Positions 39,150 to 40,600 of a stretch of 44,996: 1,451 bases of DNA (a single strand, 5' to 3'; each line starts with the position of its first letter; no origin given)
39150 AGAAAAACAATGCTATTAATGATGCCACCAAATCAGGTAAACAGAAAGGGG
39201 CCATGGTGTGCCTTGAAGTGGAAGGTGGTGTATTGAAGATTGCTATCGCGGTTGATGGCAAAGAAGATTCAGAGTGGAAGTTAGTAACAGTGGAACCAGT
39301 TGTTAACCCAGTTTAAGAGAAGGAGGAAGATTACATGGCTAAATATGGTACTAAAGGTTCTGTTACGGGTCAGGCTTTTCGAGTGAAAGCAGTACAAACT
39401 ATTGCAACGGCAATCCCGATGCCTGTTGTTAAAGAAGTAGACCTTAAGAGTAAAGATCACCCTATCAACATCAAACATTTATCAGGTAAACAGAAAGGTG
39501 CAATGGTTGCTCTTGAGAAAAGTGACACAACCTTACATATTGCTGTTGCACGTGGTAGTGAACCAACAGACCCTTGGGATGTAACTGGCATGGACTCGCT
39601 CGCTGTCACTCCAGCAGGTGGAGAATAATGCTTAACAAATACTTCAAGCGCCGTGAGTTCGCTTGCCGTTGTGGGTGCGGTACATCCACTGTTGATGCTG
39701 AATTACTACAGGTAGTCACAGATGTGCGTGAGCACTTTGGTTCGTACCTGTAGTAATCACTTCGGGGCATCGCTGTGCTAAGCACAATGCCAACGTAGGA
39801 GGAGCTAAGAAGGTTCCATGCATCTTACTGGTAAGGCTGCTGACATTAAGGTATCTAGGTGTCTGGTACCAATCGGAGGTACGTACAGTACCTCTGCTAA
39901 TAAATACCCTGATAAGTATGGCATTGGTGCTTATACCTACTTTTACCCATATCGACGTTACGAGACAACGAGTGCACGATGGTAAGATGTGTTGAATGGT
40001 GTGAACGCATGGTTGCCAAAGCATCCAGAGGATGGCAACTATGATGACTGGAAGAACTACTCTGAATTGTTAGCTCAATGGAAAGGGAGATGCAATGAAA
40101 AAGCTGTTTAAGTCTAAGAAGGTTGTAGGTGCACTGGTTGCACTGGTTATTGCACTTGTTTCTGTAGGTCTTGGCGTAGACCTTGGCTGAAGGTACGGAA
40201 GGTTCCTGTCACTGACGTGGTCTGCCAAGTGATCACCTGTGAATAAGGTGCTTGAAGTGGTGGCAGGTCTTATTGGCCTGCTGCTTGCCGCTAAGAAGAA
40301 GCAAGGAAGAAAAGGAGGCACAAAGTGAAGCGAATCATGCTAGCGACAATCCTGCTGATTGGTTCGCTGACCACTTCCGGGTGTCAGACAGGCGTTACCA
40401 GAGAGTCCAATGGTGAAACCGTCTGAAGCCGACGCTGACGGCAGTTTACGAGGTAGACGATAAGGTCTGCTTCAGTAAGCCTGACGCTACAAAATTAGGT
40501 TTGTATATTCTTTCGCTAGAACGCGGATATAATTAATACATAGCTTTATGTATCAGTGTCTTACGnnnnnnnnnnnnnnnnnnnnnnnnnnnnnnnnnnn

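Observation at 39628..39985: M15-type peptidase endolysin with about four frame breaks in 360 bp, all at short homopolymers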

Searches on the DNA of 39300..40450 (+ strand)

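Call 4: search_dna_similar(query=window:39300-40450:+, collection=phages, mode=near, max_rows=30)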
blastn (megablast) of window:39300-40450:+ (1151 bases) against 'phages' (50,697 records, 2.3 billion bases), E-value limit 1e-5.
Records with a match: 116; places in all: 116; records where one place covers at least 80% of the query: 65.
Best place of each record, by identity: 90-95% 6; 80-90% 79; 60-80% 31.
By first word of the organism name: Escherichia 59; Klebsiella 26; Vectrevirus 18; Salmonella 8; Citrobacter 2; Raoultella 1; Enterobacteria 1; Proteus 1.
By host as written in the record: - 30; Escherichia coli 23; Klebsiella pneumoniae 9; Escherichia coli O18ac:K1:H7 ColV+ 8; Eschercihia coli (multidrug-resistant clinical isolate) 3; Escherichia coli APEC 45 3; Escherichia coli O45:H10 2; Escherichia coli K1 LU_100 2; and 29 more.
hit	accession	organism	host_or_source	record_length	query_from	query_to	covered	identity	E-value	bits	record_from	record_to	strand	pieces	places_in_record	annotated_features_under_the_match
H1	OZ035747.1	Vectrevirus T145P2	-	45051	2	1151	100%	92.6%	0e+0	1635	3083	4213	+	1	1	record has no annotation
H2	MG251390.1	Escherichia phage VEc3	Escherichia coli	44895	2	1151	100%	90.7%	0e+0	1513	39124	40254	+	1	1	peptidase | hypothetical protein (x4) | Sema domain-containing protein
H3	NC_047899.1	Escherichia phage VEc3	Escherichia coli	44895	2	1151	100%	90.7%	0e+0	1513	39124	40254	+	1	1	endolysin | acetyl-CoA acetyltransferase (x2) | holin | hypothetical protein | Rz-like spanin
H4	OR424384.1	Escherichia phage vB-Eco-KMB14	Escherichia coli KMB528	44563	2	1151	100%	90.2%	0e+0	1480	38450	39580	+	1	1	endolysin | hypothetical protein (x3) | holin | acetyl-CoA acetyltransferase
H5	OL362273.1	Escherichia phage 6949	Escherichia coli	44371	2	1151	100%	90.0%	0e+0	1469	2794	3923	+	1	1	hypothetical protein (x5)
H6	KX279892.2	Escherichia phage AAPEc6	Escherichia coli O45:H10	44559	2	1151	100%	89.7%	0e+0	1447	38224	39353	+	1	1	hypothetical protein (x6)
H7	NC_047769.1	Escherichia phage AAPEc6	Escherichia coli O45:H10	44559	2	1151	100%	89.7%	0e+0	1447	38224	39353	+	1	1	endolysin | acetyl-CoA acetyltransferase (x2) | Rz-like spanin | holin | hypothetical protein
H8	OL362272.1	Escherichia phage 6948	Escherichia coli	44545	2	1151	100%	89.3%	0e+0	1424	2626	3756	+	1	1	hypothetical protein (x5)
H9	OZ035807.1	Vectrevirus LI10P3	-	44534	2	1151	100%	89.3%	0e+0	1424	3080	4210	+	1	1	record has no annotation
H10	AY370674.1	Escherichia phage K1-5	-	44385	2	1151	100%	89.3%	0e+0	1424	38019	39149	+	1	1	43 | 42 | 44 | 45 | 41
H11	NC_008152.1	Escherichia phage K1-5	-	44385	2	1151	100%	89.3%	0e+0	1424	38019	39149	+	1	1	endolysin | acetyl-CoA acetyltransferase (x2) | holin | Rz-like spanin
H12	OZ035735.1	Vectrevirus LI10P3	-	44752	2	1151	100%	88.9%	0e+0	1397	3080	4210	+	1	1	record has no annotation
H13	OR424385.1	Escherichia phage vB-Eco-KMB47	Escherichia coli CFT073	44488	2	1151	100%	88.8%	0e+0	1391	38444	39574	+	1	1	hypothetical protein (x5)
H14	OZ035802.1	Vectrevirus T145P2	-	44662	2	1151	100%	88.8%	0e+0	1387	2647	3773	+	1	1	record has no annotation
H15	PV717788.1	Escherichia Phage vB_Eco_Sem1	Eschercihia coli (multidrug-resistant ...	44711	2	1151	100%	88.6%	0e+0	1380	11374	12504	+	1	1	hypothetical protein (x6)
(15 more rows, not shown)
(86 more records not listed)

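Call 5: get_annotated_region(hit=H3, flank=500)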
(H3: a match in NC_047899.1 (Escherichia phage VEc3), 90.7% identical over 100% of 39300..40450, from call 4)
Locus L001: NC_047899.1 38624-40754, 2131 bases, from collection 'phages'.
description: Escherichia phage VEc3, complete genome.
organism: Escherichia phage VEc3 (NCBI taxid 2783801)
taxonomy: Viruses; Duplodnaviria; Heunggongvirae; Uroviricota; Caudoviricetes; Autographiviridae; Molineuxvirinae; Vectrevirus; Vectrevirus VEc3
host: Escherichia coli; source: farm sewage; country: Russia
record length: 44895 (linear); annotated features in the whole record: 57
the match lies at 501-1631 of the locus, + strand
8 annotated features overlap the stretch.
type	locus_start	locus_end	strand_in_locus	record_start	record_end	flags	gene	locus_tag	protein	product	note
CDS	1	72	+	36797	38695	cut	-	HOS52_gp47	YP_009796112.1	terminase large subunit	-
CDS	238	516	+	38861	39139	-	-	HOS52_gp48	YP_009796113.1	acetyl-CoA acetyltransferase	-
CDS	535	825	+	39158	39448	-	-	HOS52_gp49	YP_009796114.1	acetyl-CoA acetyltransferase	-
CDS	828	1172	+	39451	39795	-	-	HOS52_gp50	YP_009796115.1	endolysin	peptidase M15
CDS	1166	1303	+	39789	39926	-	-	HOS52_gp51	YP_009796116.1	hypothetical protein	-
CDS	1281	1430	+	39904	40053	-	-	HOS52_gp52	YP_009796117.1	holin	-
CDS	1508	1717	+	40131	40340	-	-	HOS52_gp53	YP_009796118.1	Rz-like spanin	-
CDS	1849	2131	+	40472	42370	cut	-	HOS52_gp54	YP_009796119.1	tail spike protein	-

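Call 6: get_annotated_region(hit=H1, flank=500)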
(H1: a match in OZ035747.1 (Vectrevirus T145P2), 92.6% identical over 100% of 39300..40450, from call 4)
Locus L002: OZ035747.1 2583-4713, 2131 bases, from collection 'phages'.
description: Vectrevirus T145P2 genome assembly, chromosome: 1.
organism: Vectrevirus T145P2 (NCBI taxid 3108156)
taxonomy: Viruses; Duplodnaviria; Heunggongvirae; Uroviricota; Caudoviricetes; Autographiviridae; Molineuxvirinae; Vectrevirus
host: -; source: -; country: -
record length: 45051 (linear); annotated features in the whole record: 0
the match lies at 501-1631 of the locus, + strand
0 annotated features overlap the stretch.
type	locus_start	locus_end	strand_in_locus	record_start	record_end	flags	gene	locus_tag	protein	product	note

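Call 7: get_annotated_region(hit=H11, flank=500)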
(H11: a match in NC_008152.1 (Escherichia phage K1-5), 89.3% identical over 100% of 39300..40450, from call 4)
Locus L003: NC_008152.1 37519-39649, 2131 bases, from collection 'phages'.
description: Escherichia phage K1-5, complete genome.
organism: Escherichia phage K1-5 (NCBI taxid 2681604)
taxonomy: Viruses; Duplodnaviria; Heunggongvirae; Uroviricota; Caudoviricetes; Autographiviridae; Molineuxvirinae; Vectrevirus; Vectrevirus K15
host: -; source: -; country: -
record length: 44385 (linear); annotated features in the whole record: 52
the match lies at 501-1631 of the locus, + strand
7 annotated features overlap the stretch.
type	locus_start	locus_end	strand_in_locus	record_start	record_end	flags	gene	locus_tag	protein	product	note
CDS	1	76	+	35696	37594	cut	-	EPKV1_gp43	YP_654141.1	terminase large subunit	-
CDS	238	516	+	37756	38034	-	-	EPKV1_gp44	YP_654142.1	acetyl-CoA acetyltransferase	-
CDS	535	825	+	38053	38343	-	-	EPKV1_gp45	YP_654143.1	acetyl-CoA acetyltransferase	-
CDS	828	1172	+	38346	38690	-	-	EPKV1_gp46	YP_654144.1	endolysin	-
CDS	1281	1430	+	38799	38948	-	-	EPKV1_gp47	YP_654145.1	holin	-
CDS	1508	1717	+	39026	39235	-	-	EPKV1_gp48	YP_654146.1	Rz-like spanin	-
CDS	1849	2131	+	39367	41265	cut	-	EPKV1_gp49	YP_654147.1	tail spike protein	gp46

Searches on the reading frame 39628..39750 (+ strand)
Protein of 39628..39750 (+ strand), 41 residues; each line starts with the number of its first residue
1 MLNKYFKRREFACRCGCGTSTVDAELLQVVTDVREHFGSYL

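Call 23: search_protein_families(library=pfam, proteins=[window:39628-39750:+], max_evalue=0.01)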
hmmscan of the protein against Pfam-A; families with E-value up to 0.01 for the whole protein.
seq(41 aa): 1 family
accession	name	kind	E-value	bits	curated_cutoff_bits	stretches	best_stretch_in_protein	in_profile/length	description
PF08291.16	Peptidase_M15_3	-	6.6e-05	23.4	23.2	1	4-39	1-41/108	Peptidase M15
